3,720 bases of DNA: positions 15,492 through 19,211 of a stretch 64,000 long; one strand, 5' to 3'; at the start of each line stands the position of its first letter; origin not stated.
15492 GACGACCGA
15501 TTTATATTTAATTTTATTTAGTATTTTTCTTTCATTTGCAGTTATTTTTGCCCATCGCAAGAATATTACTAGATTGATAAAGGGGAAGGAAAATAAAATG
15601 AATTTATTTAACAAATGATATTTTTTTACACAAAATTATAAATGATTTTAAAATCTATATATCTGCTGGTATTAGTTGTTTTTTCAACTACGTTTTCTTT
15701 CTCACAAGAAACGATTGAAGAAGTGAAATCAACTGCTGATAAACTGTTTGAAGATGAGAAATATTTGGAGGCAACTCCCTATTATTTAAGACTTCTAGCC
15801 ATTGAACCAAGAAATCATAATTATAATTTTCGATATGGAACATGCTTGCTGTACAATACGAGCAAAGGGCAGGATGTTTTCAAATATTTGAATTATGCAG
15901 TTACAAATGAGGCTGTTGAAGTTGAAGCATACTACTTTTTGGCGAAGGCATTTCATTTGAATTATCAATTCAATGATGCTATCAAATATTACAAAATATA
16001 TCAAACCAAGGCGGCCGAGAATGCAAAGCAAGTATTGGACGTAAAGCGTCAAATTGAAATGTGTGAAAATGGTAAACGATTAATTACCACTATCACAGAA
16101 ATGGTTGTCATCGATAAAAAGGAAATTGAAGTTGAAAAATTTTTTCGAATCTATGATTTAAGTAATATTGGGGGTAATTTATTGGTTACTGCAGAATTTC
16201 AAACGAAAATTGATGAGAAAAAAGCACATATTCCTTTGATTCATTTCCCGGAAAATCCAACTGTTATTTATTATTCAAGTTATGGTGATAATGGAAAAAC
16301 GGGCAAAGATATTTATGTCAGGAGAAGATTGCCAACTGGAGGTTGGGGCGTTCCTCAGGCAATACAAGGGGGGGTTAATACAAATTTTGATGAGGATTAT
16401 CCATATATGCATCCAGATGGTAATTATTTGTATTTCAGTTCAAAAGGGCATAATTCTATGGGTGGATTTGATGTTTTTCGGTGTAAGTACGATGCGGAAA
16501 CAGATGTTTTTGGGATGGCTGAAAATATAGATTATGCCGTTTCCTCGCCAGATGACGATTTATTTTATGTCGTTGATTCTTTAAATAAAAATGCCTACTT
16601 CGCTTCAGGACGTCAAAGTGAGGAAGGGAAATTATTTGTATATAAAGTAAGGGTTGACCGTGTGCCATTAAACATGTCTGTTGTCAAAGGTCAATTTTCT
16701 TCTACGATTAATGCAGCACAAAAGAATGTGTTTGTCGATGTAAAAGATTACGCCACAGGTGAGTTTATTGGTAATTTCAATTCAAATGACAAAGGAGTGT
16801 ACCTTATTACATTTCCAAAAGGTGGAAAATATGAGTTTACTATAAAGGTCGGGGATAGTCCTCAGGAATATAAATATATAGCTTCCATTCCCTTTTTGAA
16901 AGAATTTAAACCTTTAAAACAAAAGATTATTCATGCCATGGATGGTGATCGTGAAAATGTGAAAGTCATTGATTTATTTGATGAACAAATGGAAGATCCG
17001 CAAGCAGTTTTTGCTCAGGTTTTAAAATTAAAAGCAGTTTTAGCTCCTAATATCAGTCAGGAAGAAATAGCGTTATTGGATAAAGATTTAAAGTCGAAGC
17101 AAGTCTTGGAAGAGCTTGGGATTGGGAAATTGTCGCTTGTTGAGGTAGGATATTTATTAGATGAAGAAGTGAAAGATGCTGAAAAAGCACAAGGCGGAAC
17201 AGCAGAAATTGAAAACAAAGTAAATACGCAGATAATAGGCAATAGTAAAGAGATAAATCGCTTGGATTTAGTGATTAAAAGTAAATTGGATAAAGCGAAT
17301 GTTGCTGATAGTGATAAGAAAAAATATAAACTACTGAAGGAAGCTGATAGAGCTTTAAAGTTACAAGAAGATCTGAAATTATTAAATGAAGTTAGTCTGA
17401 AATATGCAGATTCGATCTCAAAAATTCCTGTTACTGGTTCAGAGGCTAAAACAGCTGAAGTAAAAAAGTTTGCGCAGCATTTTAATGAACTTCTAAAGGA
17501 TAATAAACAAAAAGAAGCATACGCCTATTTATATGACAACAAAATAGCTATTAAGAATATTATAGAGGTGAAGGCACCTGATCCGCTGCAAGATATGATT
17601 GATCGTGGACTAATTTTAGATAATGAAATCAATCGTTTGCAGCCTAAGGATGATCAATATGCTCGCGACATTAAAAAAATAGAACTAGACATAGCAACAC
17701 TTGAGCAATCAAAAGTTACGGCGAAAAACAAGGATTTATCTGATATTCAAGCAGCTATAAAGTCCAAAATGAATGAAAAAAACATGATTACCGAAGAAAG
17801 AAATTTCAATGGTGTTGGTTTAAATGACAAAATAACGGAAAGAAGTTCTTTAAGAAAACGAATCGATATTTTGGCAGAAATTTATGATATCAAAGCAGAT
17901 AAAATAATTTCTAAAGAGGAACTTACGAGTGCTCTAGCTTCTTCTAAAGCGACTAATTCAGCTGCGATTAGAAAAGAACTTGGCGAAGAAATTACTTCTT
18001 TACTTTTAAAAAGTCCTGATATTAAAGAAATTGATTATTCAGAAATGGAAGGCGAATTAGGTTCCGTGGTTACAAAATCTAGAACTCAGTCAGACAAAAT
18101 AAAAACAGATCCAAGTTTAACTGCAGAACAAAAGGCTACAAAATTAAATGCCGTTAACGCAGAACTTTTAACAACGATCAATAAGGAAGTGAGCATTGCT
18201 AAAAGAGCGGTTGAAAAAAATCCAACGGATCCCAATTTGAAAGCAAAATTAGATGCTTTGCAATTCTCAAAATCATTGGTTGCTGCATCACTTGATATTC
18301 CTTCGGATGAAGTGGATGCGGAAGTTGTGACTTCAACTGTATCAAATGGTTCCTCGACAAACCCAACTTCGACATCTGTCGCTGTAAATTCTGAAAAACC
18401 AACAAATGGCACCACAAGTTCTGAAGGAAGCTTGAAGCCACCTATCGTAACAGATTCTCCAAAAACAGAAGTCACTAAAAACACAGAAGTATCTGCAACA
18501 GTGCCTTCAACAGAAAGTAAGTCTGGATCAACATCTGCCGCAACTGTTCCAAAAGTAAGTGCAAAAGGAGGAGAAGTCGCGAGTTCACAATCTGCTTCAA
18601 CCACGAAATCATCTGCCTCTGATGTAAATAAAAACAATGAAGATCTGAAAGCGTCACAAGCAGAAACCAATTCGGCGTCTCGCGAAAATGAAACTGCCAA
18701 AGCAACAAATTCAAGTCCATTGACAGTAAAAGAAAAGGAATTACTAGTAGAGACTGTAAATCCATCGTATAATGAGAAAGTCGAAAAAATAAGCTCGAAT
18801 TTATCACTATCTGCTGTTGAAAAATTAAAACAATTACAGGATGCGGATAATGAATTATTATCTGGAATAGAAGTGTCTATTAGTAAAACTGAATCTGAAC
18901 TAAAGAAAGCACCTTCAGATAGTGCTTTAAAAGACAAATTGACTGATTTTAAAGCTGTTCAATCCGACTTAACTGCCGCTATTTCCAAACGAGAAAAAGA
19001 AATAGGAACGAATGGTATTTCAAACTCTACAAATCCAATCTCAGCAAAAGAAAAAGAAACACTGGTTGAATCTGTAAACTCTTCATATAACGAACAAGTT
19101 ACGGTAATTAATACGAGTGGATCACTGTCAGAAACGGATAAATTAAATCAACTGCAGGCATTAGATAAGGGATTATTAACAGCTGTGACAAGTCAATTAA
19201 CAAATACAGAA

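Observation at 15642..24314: Giant SPOR protein built on the N-terminal module of an OmpA-family paralogue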

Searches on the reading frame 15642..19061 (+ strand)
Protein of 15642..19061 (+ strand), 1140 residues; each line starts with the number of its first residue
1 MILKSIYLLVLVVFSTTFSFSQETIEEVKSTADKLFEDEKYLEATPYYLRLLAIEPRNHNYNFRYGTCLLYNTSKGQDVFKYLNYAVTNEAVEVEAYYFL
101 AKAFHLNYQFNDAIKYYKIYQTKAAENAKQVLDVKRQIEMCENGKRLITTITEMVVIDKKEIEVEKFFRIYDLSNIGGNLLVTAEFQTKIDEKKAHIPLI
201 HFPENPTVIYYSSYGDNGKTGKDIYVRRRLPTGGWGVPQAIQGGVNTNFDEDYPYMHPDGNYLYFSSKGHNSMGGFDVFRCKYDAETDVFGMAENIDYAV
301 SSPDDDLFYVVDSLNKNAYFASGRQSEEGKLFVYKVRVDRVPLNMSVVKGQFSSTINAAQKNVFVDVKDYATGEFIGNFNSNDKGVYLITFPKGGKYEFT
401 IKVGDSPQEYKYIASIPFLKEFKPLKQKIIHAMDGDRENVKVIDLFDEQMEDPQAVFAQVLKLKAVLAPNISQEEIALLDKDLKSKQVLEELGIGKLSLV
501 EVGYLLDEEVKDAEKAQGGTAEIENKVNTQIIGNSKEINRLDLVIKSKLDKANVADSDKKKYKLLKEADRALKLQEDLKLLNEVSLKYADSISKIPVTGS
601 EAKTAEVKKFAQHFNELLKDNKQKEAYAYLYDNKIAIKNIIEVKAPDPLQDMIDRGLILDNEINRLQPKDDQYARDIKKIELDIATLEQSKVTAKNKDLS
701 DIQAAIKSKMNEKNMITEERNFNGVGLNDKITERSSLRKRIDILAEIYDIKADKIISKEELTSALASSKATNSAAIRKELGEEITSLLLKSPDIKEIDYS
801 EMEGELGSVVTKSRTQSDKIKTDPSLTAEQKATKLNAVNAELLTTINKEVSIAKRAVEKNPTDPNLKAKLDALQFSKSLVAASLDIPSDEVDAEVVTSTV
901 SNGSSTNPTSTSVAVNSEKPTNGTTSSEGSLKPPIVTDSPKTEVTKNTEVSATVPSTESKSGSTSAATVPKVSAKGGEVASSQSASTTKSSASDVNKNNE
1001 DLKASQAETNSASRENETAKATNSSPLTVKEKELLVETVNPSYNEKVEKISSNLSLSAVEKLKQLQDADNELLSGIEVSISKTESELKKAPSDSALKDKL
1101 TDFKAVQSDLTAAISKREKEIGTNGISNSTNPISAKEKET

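Call 57: predict_structure(alignment_id=A4)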
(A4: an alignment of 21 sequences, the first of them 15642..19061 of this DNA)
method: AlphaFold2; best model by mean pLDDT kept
length: 1140 residues; sequences in the alignment: 21
mean_pLDDT: 71.4   pTM: 0.35
mean pLDDT of the five models: 71.4, 68.7, 66.1, 65.9, 65.0
residues with pLDDT >= 90: 83; 70-90: 676; 50-70: 180; < 50: 201
segments of 3 or more residues with pLDDT < 50: 18-21, 146-154, 168-178, 268-275, 297-316, 323-325, 338-343, 465-471, 474-476, 890-974, 976-978, 988-992, 1010-1025, 1124-1140
pLDDT, mean of each block of 10 residues (from residue 1): 69 56 75 86 87 87 90 69 88 89 74 87 77 69 51 52 52 43 68 72 72 77 83 83 71 67 63 50 83 58 39 47 51 53 67 85 88 83 84 85 84 82 81 83 82 62 47 51 73 80 86 74 84 87 87 84 85 86 84 72 84 89 85 84 69 84 89 90 87 79 88 90 88 84 75 79 83 82 83 76 82 87 82 85 88 78 78 84 68 32 26 24 23 32 26 26 31 48 47 52 57 36 53 84 90 81 91 91 81 77 88 84 41 36
secondary structure, 60 per line:
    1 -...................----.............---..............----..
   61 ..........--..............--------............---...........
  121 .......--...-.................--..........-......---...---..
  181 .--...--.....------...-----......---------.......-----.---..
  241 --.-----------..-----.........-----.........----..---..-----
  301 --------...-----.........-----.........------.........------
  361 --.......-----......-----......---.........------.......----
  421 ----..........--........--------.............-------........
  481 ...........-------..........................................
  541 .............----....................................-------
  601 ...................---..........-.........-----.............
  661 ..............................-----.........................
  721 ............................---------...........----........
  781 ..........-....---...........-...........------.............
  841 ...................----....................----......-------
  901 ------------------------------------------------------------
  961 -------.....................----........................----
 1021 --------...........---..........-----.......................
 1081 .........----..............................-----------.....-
elements in order (helices of 4 or more, strands of 3 or more residues): H2-20 H25-37 H41-54 H59-70 H73-86 H95-106 H110-127 H134-150 E153-162 H164-169 E179-181 H189-193 E200-202 E208-213 E223-229 E262-270 E276-284 E309-311 E317-325 E331-339 E346-354 E363-369 E375-380 E386-391 E395-403 E410-416 E425-434 E437-444 H453-465 H473-491 H499-553 H558-593 H601-619 H623-632 H634-642 H648-690 H696-748 H758-768 H773-790 H792-795 H799-809 H811-821 H828-859 H864-883 H888-893 H968-988 H993-1016 H1029-1039 H1043-1052 H1058-1089 H1094-1123 H1135-1139

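Call 60: fold_search(model_id=the predicted structure, library=pdb)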
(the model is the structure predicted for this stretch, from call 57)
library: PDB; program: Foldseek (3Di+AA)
matches with E <= 10: 648; with E <= 0.001: 0
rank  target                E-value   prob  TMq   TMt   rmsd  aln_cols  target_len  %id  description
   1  8vlg_A                1.3e-03  1.00  0.07  0.14  29.2       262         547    9  Cryo-EM structure of human HGSNAT bound with Acetyl-CoA and substrate analog (released 2024-06-26)
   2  5lki_A                2.2e-03  0.41  0.08  0.07  42.1      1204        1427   10  Cryo-EM structure of the Tc toxin TcdA1 in its pore state (released 2016-08-31)
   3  8jkv_A                3.9e-03  0.99  0.08  0.15  28.2       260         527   10  membrane proteins (released 2024-05-22)
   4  4h40_B                4.1e-03  0.99  0.08  0.24  15.8       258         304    9  Crystal structure of a putative cell adhesion protein (BF2867) from Bacteroides fragilis NCTC 9343 at 2.57 A resolutio (released 2012-10-03)
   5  6nsv_A                5.6e-03  1.00  0.10  0.74   2.9       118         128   19  Crystal structure of the human CHIP TPR domain in complex with a 5mer acetylated optimized peptide (released 2019-07-31)
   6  4h40_A                5.6e-03  0.99  0.08  0.24  15.4       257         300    9  Crystal structure of a putative cell adhesion protein (BF2867) from Bacteroides fragilis NCTC 9343 at 2.57 A resolutio (released 2012-10-03)
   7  4kbq_B                8.6e-03  1.00  0.10  0.77   2.9       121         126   19  Structure of the CHIP-TPR domain in complex with the Hsc70 Lid-Tail domains (released 2015-01-14)
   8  6nsv_B                8.6e-03  1.00  0.10  0.74   2.9       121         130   19  Crystal structure of the human CHIP TPR domain in complex with a 5mer acetylated optimized peptide (released 2019-07-31)
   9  1na0_A                8.6e-03  1.00  0.09  0.76   2.8       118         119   21  Design of Stable alpha-Helical Arrays from an Idealized TPR Motif (released 2003-06-03)
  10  7zr1_D                9.4e-03  0.25  0.05  0.07  77.8       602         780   12  Chaetomium thermophilum Mre11-Rad50-Nbs1 complex bound to ATPyS (composite structure) (released 2023-01-11)
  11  6efk_A                9.8e-03  1.00  0.10  0.72   2.8       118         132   19  Crystal structure of the human CHIP TPR domain in complex with a 5mer acetylated HSP70 peptide (released 2019-07-31)
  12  9dya_A                9.8e-03  1.00  0.09  0.71   3.5       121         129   21  CHIP-TPR in complex with the Hsp70 tail (released 2025-03-26)
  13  8cqp_C                1.0e-02  1.00  0.09  0.66   3.1       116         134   20  Crystal structure of an 8-repeat consensus TPR superhelix with Calcium (low concentration) (released 2024-03-27)
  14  6v8e_A                1.1e-02  1.00  0.10  0.79   2.7       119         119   20  Computationally designed C3-symmetric homotrimer from TPR repeat protein (released 2020-08-12)
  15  8f15_A                1.1e-02  1.00  0.10  0.73   3.1       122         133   19  Structure of the STUB1 TPR domain in complex with H202, an all-D Helicon Polypeptide (released 2023-02-15)
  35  8bdw_H                2.2e-02  1.00  0.07  0.64   3.1        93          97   14  Crystal structure of CnaB2 domain from Lactobacillus plantarum (released 2023-02-22)
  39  8bdw_A                2.4e-02  1.00  0.06  0.58   4.0        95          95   12  Crystal structure of CnaB2 domain from Lactobacillus plantarum (released 2023-02-22)
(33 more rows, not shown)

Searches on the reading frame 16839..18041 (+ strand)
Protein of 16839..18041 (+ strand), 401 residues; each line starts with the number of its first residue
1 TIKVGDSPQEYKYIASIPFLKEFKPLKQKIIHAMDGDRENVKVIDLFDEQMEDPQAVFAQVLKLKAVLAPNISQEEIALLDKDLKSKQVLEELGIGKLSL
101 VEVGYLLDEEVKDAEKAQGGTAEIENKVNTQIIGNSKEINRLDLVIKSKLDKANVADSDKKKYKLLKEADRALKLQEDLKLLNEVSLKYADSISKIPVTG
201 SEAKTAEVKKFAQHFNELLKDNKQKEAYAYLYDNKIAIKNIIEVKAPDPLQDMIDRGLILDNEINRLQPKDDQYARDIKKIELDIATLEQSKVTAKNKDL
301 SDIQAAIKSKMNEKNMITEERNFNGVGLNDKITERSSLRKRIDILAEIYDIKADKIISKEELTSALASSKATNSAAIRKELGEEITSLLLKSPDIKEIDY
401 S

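Call 81: search_protein_representatives(protein=window:16839-18041:+)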
Query: 401 residues. Proteins with E-value up to 0.001 (for the whole library): 74; up to 1e-10: 60; up to 1e-30: 17. The best 74 are listed.
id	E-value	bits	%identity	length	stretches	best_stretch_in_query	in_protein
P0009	5.4e-149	513.1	62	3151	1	1-401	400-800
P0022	5.6e-114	398.0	47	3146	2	1-400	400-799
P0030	6.9e-59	216.8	36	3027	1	5-397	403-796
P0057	2.9e-56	208.1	39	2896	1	2-397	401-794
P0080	5.5e-56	207.2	34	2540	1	3-397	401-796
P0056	2.5e-55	205.1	34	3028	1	4-397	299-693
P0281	4.0e-55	204.4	39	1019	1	9-364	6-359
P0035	2.1e-54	202.0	34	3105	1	3-397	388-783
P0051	8.3e-54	200.1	34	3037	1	5-395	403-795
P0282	1.1e-51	193.0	35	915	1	2-395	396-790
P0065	1.7e-48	182.6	35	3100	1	11-397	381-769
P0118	2.6e-41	159.0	30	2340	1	2-397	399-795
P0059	4.4e-40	154.9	30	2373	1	2-388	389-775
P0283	9.1e-39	150.6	30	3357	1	2-396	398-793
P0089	6.6e-33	131.3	30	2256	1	5-388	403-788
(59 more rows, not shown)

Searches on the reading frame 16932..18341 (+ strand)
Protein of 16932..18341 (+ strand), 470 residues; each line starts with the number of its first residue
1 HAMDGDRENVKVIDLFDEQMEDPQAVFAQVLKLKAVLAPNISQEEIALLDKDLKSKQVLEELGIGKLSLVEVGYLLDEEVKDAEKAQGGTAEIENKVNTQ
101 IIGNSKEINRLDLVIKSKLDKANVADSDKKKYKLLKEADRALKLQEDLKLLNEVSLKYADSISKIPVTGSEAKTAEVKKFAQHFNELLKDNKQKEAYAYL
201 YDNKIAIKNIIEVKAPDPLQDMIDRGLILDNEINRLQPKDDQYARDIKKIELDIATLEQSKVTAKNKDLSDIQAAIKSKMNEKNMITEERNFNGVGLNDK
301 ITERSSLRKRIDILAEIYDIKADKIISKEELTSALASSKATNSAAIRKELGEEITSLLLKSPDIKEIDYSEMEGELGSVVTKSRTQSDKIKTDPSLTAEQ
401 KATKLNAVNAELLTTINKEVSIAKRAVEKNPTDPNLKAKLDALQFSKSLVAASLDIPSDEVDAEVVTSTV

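Call 63: search_protein_families(library=pfam, proteins=[window:16932-18341:+], max_evalue=0.1)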
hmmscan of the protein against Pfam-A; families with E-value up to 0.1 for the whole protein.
window:16932-18341:+ (470 aa): 0 families
